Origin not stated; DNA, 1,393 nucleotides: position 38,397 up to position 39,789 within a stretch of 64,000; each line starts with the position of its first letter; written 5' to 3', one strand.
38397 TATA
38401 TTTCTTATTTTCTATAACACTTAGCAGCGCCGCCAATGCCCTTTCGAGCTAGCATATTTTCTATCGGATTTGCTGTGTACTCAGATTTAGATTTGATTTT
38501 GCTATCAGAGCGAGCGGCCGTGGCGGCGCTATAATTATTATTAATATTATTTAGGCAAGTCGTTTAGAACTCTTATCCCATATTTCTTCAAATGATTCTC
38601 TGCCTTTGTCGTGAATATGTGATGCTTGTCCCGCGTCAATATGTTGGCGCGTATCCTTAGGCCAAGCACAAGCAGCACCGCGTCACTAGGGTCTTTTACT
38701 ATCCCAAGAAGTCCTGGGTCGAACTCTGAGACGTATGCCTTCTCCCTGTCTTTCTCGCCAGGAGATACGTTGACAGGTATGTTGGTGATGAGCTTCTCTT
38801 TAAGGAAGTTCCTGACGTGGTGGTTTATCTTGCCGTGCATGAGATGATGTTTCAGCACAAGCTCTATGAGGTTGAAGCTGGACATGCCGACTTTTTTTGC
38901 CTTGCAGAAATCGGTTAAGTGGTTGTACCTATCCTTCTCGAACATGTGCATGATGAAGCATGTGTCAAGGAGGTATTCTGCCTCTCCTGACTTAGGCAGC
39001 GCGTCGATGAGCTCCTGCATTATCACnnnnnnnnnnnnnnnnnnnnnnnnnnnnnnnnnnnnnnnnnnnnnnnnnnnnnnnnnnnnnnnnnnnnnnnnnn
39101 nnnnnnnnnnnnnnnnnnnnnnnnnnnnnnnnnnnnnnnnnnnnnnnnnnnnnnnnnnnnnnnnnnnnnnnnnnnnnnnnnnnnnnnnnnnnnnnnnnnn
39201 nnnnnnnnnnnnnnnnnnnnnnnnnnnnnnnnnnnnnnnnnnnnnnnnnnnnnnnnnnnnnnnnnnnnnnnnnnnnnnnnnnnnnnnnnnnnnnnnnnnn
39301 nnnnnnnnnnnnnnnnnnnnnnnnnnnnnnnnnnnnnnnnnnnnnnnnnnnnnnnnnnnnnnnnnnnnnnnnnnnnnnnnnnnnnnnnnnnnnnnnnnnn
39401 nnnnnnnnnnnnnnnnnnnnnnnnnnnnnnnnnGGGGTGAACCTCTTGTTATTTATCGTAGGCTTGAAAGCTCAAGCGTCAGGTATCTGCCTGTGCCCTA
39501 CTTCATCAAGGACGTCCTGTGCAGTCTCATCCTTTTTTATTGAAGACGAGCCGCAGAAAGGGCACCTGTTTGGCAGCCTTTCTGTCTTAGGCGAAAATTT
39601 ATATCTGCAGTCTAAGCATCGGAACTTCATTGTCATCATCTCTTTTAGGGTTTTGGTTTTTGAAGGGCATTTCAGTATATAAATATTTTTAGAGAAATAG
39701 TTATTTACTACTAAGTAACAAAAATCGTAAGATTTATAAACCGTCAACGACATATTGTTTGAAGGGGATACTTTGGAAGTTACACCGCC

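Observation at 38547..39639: Three-gene operon: zinc-ribbon protein, unknown 136-aa protein, PIN nuclease. A possible novel toxin-antitoxin or RNA-processing module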

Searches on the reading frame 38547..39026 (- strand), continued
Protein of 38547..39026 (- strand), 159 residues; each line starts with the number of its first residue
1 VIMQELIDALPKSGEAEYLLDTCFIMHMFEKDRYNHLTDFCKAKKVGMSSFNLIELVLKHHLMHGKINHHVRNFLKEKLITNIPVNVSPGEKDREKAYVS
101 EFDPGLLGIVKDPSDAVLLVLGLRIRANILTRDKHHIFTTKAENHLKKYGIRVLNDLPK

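Call 107: search_protein_families(library=phrogs, proteins=[window:38547-39026:-], max_evalue=0.01)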
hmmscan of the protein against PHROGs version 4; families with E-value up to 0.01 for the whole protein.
window:38547-39026:- (159 aa): 0 families

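Call 109: search_protein_families(library=pfam, proteins=[L028:342-731:+, L029:96-521:+, L030:2564-2995:+, L031:541-975:+, L033:2563-3000:+, L037:274-705:+, L041:2569-2997:+, L032:1-396:+, L039:264-593:+, L034:1465-2325:+], max_evalue=0.001)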
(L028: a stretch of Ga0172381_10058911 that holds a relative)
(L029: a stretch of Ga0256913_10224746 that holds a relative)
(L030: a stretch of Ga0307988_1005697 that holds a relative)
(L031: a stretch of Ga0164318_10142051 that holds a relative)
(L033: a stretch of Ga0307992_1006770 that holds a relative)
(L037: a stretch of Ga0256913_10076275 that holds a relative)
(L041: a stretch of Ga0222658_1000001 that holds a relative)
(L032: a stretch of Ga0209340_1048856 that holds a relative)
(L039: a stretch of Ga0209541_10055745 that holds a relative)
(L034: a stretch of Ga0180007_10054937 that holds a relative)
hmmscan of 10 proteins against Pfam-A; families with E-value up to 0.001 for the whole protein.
L028:342-731:+ (129 aa): 1 family
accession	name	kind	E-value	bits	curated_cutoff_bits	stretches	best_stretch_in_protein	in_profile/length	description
PF02681.20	DUF212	-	2.6e-26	92.7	26.5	1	4-121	5-126/126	Divergent PAP2 family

L029:96-521:+ (141 aa): 1 family
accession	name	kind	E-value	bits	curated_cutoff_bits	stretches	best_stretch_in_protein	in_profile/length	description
PF02681.20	DUF212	-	4.9e-24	85.4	26.5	1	10-133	5-126/126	Divergent PAP2 family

L030:2564-2995:+ (143 aa): 1 family
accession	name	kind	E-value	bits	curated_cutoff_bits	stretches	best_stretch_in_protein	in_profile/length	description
PF02681.20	DUF212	-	2e-20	73.7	26.5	1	13-134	5-126/126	Divergent PAP2 family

L031:541-975:+ (144 aa): 2 families
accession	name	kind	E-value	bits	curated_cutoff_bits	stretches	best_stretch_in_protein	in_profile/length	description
PF02681.20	DUF212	-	4.8e-27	95.1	26.5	1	12-134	5-126/126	Divergent PAP2 family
PF01569.27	PAP2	-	6e-05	23.2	27.2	0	43-94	48-101/130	PAP2 superfamily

L033:2563-3000:+ (145 aa): 1 family
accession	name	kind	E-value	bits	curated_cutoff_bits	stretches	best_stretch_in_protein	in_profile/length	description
PF02681.20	DUF212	-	2e-22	80.2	26.5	1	16-135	6-126/126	Divergent PAP2 family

L037:274-705:+ (143 aa): 1 family
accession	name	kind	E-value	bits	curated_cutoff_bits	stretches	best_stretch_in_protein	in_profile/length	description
PF02681.20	DUF212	-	1.1e-25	90.7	26.5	1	13-133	5-125/126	Divergent PAP2 family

L041:2569-2997:+ (142 aa): 2 families
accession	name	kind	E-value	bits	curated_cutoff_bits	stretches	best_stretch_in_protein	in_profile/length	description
PF02681.20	DUF212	-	3.1e-25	89.2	26.5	1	10-132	5-126/126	Divergent PAP2 family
PF01569.27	PAP2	-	0.00019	21.6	27.2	0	40-79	44-88/130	PAP2 superfamily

L032:1-396:+ (131 aa): 1 family
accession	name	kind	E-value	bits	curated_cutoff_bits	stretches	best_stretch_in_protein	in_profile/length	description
PF02681.20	DUF212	-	1.6e-26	93.4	26.5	1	7-122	6-125/126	Divergent PAP2 family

L039:264-593:+ (109 aa): 0 families

L034:1465-2325:+ (286 aa): 0 families

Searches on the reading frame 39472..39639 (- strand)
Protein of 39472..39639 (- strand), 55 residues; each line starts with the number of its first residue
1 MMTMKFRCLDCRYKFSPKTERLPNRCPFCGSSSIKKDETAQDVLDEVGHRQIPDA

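Call 3: search_protein_families(library=pfam, proteins=[window:39472-39639:-], max_evalue=1)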
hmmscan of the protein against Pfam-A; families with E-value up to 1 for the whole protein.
window:39472-39639:- (55 aa): 21 families
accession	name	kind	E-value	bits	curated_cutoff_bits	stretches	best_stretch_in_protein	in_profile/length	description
PF01155.25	HypA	-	0.00024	21.5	28.9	1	3-37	68-100/112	Hydrogenase/urease nickel incorporation, metallochaperone, hypA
PF23458.2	DUF7130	-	0.0025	18.1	35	1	3-32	51-79/89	Domain of unknown function (DUF7130)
PF09723.15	Zn_ribbon_8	-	0.0026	18.2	34.4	1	5-36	5-39/41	Zinc ribbon domain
PF23455.1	DUF7129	-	0.0066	16.6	30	1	5-32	11-36/45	Domain of unknown function (DUF7129)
PF13465.12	zf-H2C2_2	-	0.008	16.9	40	0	4-16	13-25/26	Zinc-finger double domain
PF14354.12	Lar_restr_allev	-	0.0097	16.6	28.6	1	25-39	5-19/58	Restriction alleviation protein Lar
PF12647.12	RNHCP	-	0.011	16.1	24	1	5-34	3-34/90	RNHCP domain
PF08271.17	Zn_Ribbon_TF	-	0.016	15.2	29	1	25-40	2-17/43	TFIIB zinc-binding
PF25208.1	DUF7838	-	0.026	14.9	28.5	0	4-15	32-43/55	Domain of unknown function (DUF7838)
PF06221.18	zf-C2HC5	-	0.033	14.6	25.8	1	7-40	19-51/54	Putative zinc finger motif, C2HC5-type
PF18912.6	DZR_2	-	0.066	13.5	27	1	22-35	6-18/56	Double zinc ribbon domain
PF24333.1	DUF7501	-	0.095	13.3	27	1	19-31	6-18/58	Family of unknown function (DUF7501)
PF14599.11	zinc_ribbon_6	-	0.1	13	27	1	4-31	28-55/59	Zinc-ribbon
PF21349.2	RUBY_RBDX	-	0.11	12.4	26.5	1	7-32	2-25/30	Rubrerythrin, rubredoxin-like domain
PF23451.1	Zn_ribbon_PaaD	-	0.13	12.3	27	1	18-36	9-27/53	PaaD zinc beta ribbon domain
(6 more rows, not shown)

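Call 4: search_protein_families(library=ncbifam, proteins=[window:39472-39639:-], max_evalue=1)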
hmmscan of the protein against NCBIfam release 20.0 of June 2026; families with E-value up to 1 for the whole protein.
window:39472-39639:- (55 aa): 14 families
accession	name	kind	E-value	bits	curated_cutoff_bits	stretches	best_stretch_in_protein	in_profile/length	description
TIGR00100.1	hypA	equivalog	0.00052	20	88.1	1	4-35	69-99/116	hydrogenase maturation nickel metallochaperone HypA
TIGR03655.1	anti_R_Lar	subfamily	0.0011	19.3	39.6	1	25-43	3-20/55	Lar family restriction alleviation protein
NF050000.1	IS1_IS1595_Zn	domain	0.0013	19.3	28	2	26-36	1-11/34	IS1/IS1595 family N-terminal zinc-binding domain-containing protein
NF048018.1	IS256_N_4Cys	domain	0.0019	18.8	27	1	25-36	1-12/31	transposase-like zinc-binding domain-containing protein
NF011481.0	PRK14890.1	equivalog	0.0087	16.1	61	1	3-40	7-44/61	putative Zn-ribbon RNA-binding protein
NF001604.0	PRK00398.1-1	equivalog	0.018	14.6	103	1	5-31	3-31/48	DNA-directed RNA polymerase subunit P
TIGR02605.1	CxxC_CxxC_SSSS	subfamily_domain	0.057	13.5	31.3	1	3-36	3-39/52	FmdB family zinc ribbon protein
NF004068.0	PRK05580.1-5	equivalog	0.062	11.3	1249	1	3-54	520-569/795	primosomal protein N'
NF047912.1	ECs_2282_CxxC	subfamily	0.094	12.6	37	1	25-43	4-22/60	ECs_2282 family putative zinc-binding protein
NF001607.0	PRK00398.1-4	equivalog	0.1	12.4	89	1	1-36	5-41/53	DNA-directed RNA polymerase subunit P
NF001839.0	PRK00564.1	equivalog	0.13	12.4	112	1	3-34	69-99/117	hydrogenase/urease nickel incorporation protein HypA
NF001606.0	PRK00398.1-3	equivalog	0.14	12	72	1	4-31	1-27/44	DNA-directed RNA polymerase subunit P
TIGR04165.1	methano_modCys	hypoth_equivalog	0.16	12.3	60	1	18-32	2-16/50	TIGR04165 family Cys-rich peptide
NF033558.1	transpos_IS1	equivalog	0.27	11.1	100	0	5-21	21-37/199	IS1 family transposase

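Call 67: search_solved_structures(query=A7, max_evalue=10, show_alignments=3)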
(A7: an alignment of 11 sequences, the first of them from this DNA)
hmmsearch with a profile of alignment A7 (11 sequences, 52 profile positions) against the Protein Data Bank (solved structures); distinct sequences matched with E-value up to 10: 72 (the best 60 are shown).
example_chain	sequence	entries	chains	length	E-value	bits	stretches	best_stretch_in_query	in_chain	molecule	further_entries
1spw_A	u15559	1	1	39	0.0022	21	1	3-29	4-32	Rubredoxin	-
7fse_A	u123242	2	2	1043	0.0058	19.6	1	4-44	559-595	Reverse gyrase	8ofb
4ddt_A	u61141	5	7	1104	0.0062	19.5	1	4-44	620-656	Reverse gyrase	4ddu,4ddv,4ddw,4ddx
7fsf_A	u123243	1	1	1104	0.0062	19.5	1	4-44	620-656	Reverse gyrase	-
1gku_B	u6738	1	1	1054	0.038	17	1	4-46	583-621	REVERSE GYRASE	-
1ryt_A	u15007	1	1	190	0.076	16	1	1-30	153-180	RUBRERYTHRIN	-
1b71_A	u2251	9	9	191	0.076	16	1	1-30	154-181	PROTEIN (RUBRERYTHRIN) | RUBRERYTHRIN | Rubrerythrin all-iron(III) form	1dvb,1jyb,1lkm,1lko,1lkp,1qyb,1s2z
2pmz_P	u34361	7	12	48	0.092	15.8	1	3-30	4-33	DNA-directed RNA polymerase subunit P | DNA-DIRECTED RNA POLYMERASE RPO12 SUBUNIT | RNA POLYMERASE SUBUNIT 12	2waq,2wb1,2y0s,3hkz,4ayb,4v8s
1faq_A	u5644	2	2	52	0.094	15.7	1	3-23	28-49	RAF-1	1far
1gl9_B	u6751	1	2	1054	0.1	15.6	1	4-46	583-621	REVERSE GYRASE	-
4qiw_P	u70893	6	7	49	0.15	15.1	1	3-31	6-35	DNA-directed RNA polymerase subunit P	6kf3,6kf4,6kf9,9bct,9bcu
9zdo_A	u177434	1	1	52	0.18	14.8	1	2-15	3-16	Rubredoxin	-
4v4n_Aj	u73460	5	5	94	0.21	14.6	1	22-35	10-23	50S ribosomal protein L44E | Large ribosomal subunit protein eL42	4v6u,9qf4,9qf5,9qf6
1rb9_A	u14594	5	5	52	0.23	14.5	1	2-15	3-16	RUBREDOXIN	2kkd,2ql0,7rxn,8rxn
9zdi_A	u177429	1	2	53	0.24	14.4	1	2-15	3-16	Rubredoxin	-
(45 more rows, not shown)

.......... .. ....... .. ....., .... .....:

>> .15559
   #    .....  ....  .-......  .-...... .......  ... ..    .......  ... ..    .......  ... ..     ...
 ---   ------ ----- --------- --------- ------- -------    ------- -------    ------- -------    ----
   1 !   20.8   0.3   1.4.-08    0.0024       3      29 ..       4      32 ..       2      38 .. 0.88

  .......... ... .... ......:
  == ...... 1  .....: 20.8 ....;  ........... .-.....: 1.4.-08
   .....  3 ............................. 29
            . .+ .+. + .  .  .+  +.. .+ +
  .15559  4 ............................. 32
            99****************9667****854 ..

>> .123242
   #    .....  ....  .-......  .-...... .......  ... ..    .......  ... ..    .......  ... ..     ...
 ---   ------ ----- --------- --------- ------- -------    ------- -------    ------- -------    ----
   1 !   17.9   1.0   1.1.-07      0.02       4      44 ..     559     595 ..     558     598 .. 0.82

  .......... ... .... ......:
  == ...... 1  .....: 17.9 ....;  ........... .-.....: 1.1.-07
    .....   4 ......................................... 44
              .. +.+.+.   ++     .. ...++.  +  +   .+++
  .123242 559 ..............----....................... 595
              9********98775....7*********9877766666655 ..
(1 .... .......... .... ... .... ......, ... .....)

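Call 68: search_protein_families(library=pfam, alignment_id=A7, max_evalue=0.01)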
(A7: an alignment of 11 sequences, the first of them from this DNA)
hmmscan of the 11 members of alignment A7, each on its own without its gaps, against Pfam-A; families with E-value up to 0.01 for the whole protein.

A. member 1, seq(52 aa): 5 families
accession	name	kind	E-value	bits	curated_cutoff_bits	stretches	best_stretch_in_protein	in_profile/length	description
PF01155.25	HypA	-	0.00056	20.4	28.9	1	2-34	70-100/112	Hydrogenase/urease nickel incorporation, metallochaperone, hypA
PF09723.15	Zn_ribbon_8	-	0.003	18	34.4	1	3-33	6-39/41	Zinc ribbon domain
PF23458.2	DUF7130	-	0.0067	16.7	35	1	2-29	53-79/89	Domain of unknown function (DUF7130)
PF23455.1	DUF7129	-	0.0085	16.3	30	0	3-29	12-36/45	Domain of unknown function (DUF7129)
PF14354.12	Lar_restr_allev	-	0.0087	16.7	28.6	0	22-36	5-19/58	Restriction alleviation protein Lar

B. families by the number of members that match (of 11 scanned): 17 families
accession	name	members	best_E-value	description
PF01155.25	HypA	11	9.1e-05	Hydrogenase/urease nickel incorporation, metallochaperone, hypA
PF09723.15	Zn_ribbon_8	10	0.00046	Zinc ribbon domain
PF21349.2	RUBY_RBDX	8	0.00017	Rubrerythrin, rubredoxin-like domain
PF23455.1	DUF7129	8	0.0015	Domain of unknown function (DUF7129)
PF23470.1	Zn_ribbon_PF0610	7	8.4e-05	PF0610 rubredoxin-like zinc beta-ribbon domain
PF23458.2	DUF7130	6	0.00049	Domain of unknown function (DUF7130)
PF08271.17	Zn_Ribbon_TF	6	0.00065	TFIIB zinc-binding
PF06221.18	zf-C2HC5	3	0.0058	Putative zinc finger motif, C2HC5-type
PF17283.8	Zn_ribbon_SprT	3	0.0063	SprT-like zinc ribbon domain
PF09538.15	FYDLN_acid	1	0.0022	Protein of unknown function (FYDLN_acid)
PF22811.2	Zn_ribbon_NrdR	1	0.0025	Transcriptional repressor NrdR-like, N-terminal domain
PF25208.1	DUF7838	1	0.0061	Domain of unknown function (DUF7838)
PF07754.17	HVO_2753_ZBP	1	0.0078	Small zinc finger protein HVO_2753-like, Zn-binding pocket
PF14354.12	Lar_restr_allev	1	0.0087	Restriction alleviation protein Lar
PF13465.12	zf-H2C2_2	1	0.0089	Zinc-finger double domain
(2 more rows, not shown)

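Call 80: search_protein_families(library=padloc, proteins=[window:39472-39630:-], max_evalue=0.1)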
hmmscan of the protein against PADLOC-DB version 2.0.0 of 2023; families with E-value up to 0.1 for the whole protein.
window:39472-39630:- (52 aa): 1 family
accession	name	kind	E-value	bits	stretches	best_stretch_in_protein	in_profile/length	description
PDLC04889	PDC-S06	-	0.038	10.5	1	19-48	207-236/693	-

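Call 107: search_protein_families(library=phrogs, proteins=[window:39472-39630:-], max_evalue=0.01)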
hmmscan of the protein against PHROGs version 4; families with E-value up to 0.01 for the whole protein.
window:39472-39630:- (52 aa): 1 family
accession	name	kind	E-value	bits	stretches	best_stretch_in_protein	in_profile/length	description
phrog_4875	-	unknown function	0.00026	22.1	1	1-38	11-46/77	-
